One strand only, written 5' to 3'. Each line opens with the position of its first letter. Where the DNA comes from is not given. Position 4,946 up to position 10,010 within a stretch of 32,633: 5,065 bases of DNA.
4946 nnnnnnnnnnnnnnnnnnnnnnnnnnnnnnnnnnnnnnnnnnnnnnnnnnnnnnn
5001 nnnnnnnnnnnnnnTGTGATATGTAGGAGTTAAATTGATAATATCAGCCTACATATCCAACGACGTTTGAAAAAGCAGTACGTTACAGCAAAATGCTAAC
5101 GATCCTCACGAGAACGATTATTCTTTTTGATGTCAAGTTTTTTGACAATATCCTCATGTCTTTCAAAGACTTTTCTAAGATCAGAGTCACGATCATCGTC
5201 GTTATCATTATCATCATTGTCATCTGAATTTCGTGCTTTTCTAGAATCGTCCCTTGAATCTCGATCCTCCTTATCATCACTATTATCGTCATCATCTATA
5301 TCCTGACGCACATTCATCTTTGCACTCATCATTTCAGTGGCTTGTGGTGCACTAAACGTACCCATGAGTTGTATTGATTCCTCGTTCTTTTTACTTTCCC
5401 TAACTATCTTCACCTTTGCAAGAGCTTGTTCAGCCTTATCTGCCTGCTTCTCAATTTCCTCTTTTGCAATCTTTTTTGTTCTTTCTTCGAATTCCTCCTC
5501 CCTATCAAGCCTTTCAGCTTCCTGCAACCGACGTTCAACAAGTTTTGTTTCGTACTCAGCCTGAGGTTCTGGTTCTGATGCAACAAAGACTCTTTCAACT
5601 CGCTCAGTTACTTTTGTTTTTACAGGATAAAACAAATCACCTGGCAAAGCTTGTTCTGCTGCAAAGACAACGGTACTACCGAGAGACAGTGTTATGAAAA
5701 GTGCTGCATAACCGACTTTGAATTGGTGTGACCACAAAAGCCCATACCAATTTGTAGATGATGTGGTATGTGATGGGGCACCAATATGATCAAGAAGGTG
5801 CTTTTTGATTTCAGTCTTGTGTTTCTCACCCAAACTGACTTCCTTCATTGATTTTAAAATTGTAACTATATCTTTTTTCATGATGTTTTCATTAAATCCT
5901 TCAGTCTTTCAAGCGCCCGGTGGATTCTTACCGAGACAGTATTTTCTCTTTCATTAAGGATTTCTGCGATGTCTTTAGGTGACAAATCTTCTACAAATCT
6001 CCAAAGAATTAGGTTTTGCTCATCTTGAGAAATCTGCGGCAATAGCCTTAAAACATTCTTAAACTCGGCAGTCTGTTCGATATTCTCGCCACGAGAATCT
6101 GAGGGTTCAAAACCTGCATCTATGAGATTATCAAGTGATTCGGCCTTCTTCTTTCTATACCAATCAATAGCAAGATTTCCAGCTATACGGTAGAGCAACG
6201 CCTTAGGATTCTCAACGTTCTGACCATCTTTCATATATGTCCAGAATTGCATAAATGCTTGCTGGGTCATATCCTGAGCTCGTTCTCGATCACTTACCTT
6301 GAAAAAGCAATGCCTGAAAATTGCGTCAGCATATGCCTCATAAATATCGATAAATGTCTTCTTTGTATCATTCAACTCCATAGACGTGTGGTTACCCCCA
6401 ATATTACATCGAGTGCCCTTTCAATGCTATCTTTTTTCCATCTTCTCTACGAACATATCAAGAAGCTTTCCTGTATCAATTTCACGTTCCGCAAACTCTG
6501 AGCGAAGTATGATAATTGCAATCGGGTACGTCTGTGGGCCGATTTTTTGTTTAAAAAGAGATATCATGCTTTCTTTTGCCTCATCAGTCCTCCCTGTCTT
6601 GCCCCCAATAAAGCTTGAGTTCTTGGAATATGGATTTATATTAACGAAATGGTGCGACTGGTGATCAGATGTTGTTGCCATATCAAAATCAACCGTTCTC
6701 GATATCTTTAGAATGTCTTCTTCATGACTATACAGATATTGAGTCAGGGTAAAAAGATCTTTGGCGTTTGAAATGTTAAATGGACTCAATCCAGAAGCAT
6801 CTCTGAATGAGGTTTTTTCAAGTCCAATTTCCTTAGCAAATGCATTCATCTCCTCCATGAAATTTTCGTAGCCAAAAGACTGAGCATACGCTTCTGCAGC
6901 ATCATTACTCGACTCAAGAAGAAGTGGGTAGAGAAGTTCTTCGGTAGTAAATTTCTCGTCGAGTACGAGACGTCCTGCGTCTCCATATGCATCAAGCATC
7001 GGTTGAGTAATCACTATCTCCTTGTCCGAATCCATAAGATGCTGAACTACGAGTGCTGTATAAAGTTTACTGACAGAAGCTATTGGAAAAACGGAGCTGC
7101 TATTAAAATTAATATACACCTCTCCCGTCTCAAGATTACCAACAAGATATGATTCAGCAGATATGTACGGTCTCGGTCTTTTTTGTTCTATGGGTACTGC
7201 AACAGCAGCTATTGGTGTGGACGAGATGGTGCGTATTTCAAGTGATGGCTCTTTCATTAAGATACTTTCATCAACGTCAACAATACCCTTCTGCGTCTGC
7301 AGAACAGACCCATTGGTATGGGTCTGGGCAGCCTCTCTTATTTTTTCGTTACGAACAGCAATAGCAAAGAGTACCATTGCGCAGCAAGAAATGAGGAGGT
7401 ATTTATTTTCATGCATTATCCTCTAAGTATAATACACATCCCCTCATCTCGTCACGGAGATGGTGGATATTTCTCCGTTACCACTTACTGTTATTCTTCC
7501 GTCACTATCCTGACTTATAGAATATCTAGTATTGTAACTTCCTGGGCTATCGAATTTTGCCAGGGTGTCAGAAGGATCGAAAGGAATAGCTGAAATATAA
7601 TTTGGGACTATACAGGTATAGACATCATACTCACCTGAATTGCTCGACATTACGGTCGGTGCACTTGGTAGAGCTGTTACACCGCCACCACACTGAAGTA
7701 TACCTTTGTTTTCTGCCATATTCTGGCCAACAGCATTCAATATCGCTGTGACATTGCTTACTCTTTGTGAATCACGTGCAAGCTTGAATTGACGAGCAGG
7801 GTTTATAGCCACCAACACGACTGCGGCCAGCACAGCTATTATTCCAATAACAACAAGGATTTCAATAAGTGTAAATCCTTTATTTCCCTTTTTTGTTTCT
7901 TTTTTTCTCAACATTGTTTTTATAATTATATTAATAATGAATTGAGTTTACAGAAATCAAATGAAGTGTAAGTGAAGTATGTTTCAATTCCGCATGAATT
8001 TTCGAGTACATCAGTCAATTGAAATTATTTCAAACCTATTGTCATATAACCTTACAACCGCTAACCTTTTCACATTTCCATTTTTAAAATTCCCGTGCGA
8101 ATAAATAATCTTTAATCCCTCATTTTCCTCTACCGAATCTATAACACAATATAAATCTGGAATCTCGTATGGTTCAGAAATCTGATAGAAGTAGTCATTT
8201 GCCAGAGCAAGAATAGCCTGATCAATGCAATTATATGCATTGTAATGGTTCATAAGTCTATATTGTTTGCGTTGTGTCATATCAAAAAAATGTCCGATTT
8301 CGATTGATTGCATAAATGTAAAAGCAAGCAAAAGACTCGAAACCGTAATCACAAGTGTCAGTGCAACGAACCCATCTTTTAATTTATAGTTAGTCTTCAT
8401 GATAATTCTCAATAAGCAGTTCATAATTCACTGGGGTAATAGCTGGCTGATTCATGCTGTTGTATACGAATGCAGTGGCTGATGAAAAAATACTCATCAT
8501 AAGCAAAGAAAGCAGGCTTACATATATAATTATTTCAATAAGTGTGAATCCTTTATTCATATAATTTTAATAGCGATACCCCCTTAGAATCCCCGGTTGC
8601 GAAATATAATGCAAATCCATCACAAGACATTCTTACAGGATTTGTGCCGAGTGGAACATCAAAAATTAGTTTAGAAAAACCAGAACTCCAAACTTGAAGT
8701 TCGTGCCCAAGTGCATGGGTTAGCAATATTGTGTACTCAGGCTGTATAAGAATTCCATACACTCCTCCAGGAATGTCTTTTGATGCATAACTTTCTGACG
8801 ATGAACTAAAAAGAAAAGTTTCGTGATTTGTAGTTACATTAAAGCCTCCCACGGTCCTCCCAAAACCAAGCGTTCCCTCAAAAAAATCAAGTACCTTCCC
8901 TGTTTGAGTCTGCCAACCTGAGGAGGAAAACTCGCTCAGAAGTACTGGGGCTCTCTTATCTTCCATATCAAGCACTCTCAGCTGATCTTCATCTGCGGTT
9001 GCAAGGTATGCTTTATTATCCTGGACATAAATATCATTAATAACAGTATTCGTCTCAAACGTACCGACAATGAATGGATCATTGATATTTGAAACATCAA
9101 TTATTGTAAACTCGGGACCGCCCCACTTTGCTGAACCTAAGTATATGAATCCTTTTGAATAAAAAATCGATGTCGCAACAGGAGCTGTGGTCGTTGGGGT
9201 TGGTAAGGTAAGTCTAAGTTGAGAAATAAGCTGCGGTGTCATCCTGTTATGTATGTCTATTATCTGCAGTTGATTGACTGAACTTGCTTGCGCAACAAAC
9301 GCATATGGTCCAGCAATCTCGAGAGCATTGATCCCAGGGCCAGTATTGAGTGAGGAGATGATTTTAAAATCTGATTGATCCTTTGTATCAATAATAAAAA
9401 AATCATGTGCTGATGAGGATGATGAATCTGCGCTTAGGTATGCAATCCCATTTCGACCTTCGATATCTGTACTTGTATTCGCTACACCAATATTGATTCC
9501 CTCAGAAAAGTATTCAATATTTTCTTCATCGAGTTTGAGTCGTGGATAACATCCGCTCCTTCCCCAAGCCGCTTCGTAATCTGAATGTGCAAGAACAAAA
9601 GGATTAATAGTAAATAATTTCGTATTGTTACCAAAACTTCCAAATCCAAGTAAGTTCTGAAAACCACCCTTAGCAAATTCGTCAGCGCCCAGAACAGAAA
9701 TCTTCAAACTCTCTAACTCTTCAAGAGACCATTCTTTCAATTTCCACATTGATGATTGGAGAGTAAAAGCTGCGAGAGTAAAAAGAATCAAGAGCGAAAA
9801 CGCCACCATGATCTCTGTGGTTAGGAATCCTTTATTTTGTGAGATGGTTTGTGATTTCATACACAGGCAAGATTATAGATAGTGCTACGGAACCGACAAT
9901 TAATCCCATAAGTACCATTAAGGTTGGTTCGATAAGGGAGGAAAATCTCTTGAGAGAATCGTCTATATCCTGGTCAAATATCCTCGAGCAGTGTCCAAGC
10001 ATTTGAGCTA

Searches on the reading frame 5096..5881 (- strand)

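Call 67: search_protein_families(library=pfam, proteins=[window:5096-5881:-], max_evalue=0.0001)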
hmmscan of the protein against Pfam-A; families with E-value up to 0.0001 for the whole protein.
window:5096-5881:- (261 aa): 1 family
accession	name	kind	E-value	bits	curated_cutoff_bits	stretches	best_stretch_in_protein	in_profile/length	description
PF18915.5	DUF5667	-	2.2e-08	34.9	27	1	78-168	2-87/99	Domain of unknown function (DUF5667)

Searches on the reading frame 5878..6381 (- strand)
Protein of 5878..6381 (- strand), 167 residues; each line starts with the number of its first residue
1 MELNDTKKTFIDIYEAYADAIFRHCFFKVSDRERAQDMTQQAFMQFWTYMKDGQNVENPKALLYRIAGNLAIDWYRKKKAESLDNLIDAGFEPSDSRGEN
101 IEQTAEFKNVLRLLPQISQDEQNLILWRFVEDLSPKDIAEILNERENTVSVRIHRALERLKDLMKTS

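Call 67: search_protein_families(library=pfam, proteins=[window:5878-6381:-], max_evalue=0.0001)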
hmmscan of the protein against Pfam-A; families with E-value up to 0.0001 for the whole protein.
window:5878-6381:- (167 aa): 3 families
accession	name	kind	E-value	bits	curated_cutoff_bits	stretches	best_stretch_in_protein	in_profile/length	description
PF08281.18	Sigma70_r4_2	-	8.3e-12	45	25.7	1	109-160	3-54/54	Sigma-70, region 4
PF04542.20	Sigma70_r2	-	1.7e-09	37.8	24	1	13-79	1-69/71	Sigma-70 region 2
PF04545.22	Sigma70_r4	-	1.3e-08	34.6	24.1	1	114-161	2-49/50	Sigma-70, region 4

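Call 96: search_protein_families(library=ncbifam, proteins=[window:5878-6381:-], max_evalue=0.00001)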
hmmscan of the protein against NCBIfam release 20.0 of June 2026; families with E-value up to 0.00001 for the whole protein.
window:5878-6381:- (167 aa): 60 families (the best 25 are shown)
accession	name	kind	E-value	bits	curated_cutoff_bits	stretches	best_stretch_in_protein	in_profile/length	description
TIGR02952.1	Sig70_famx2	equivalog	2.4e-24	86.1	206.45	1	7-164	10-170/170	ECF subfamily RNA polymerase sigma factor, BldN family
TIGR02937.1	sigma70-ECF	superfamily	3.7e-23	82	42.9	1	10-162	3-163/165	sigma-70 family RNA polymerase sigma factor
NF058625.1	sigma_PG0214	equivalog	7.9e-23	81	130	1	7-165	3-162/170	GFO_1088 family ECF-type sigma factor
TIGR02950.1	SigM_subfam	subfamily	1.6e-22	80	147.95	1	12-164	4-158/159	RNA polymerase sigma factor, SigM family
NF007223.0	PRK09641.1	equivalog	2.6e-21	76.3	209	1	7-165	17-185/187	RNA polymerase sigma factor SigW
NF007220.0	PRK09639.1-5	equivalog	7.6e-21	74.7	260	1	8-165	3-165/181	RNA polymerase sigma factor SigX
NF006930.0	PRK09415.1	subfamily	8.1e-20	71.4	198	1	2-166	10-177/179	RNA polymerase factor sigma C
TIGR02985.1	Sig70_bacteroi1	subfamily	6e-19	68.8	126.4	1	9-162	2-160/162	RNA polymerase sigma-70 factor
NF007226.0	PRK09644.1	equivalog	8.5e-19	68.2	199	1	12-166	5-159/166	RNA polymerase sigma factor SigM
TIGR02948.1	SigW_bacill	equivalog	1.2e-18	67.9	243.1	1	7-164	17-184/187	RNA polymerase sigma factor SigW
NF053879.1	RNAPolSigSigVBac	equivalog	1.2e-18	67.3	190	1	6-165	2-156/160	RNA polymerase sigma factor SigV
TIGR02983.1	SigE-fam_strep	subfamily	3e-18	66.2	141.55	1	5-166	3-160/162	SigE family RNA polymerase sigma factor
NF007215.0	PRK09637.1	equivalog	7.1e-16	58.7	212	1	11-165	4-155/181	RNA polymerase sigma factor SigZ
NF009171.0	PRK12518.1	equivalog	1.2e-15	57.8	208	1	6-165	25-185/191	RNA polymerase sigma factor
NF007217.0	PRK09639.1-1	equivalog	2.2e-15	56.9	239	1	7-164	2-165/194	RNA polymerase sigma factor SigX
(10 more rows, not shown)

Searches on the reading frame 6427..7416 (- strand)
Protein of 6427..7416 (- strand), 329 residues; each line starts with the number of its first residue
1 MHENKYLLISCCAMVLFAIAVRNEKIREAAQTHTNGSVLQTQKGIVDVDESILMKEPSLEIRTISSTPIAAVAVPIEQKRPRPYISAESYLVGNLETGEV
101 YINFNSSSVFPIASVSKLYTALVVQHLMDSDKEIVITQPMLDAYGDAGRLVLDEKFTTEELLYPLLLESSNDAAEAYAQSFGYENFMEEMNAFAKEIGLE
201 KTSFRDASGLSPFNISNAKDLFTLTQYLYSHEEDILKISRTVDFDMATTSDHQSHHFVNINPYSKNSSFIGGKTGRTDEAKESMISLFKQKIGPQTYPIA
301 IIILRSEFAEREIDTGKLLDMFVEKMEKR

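Call 67: search_protein_families(library=pfam, proteins=[window:6427-7416:-], max_evalue=0.0001)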
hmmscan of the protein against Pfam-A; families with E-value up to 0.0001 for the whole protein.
window:6427-7416:- (329 aa): 2 families
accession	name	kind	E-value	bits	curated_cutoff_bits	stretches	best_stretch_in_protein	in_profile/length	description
PF00768.25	Peptidase_S11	-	2.3e-29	103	27.6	1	82-287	7-222/239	D-alanyl-D-alanine carboxypeptidase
PF13354.11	Beta-lactamase2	-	2.3e-10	40.6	22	1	91-237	3-162/214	Beta-lactamase enzyme family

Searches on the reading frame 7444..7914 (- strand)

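Call 67: search_protein_families(library=pfam, proteins=[window:7444-7914:-], max_evalue=0.0001)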
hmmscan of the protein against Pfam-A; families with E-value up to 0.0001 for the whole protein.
window:7444-7914:- (156 aa): 1 family
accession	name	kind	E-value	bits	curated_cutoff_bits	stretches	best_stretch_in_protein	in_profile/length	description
PF07963.17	N_methyl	-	1.3e-08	34.5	21.2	1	9-34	2-27/27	Prokaryotic N-terminal methylation motif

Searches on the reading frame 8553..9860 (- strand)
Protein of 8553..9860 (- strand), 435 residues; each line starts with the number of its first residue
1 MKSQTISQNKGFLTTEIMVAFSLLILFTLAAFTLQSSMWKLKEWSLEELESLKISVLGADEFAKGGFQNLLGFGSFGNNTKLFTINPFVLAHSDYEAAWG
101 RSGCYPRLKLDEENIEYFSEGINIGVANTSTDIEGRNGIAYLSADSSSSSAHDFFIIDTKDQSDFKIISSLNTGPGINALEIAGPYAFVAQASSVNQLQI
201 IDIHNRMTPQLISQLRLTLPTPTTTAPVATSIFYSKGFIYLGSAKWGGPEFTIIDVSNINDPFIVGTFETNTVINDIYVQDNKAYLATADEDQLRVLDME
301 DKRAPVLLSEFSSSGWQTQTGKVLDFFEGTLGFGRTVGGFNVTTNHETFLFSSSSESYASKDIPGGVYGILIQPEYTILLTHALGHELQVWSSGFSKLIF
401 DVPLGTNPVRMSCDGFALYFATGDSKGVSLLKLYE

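Call 10: search_protein_families(library=pfam, proteins=[window:8553-9860:-], max_evalue=0.001)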
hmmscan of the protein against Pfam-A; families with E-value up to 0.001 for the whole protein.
window:8553-9860:- (435 aa): 1 family
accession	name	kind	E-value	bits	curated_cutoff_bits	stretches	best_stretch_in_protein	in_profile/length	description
PF08309.17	LVIVD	-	8.1e-07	28.7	20.2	0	181-213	8-38/42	LVIVD repeat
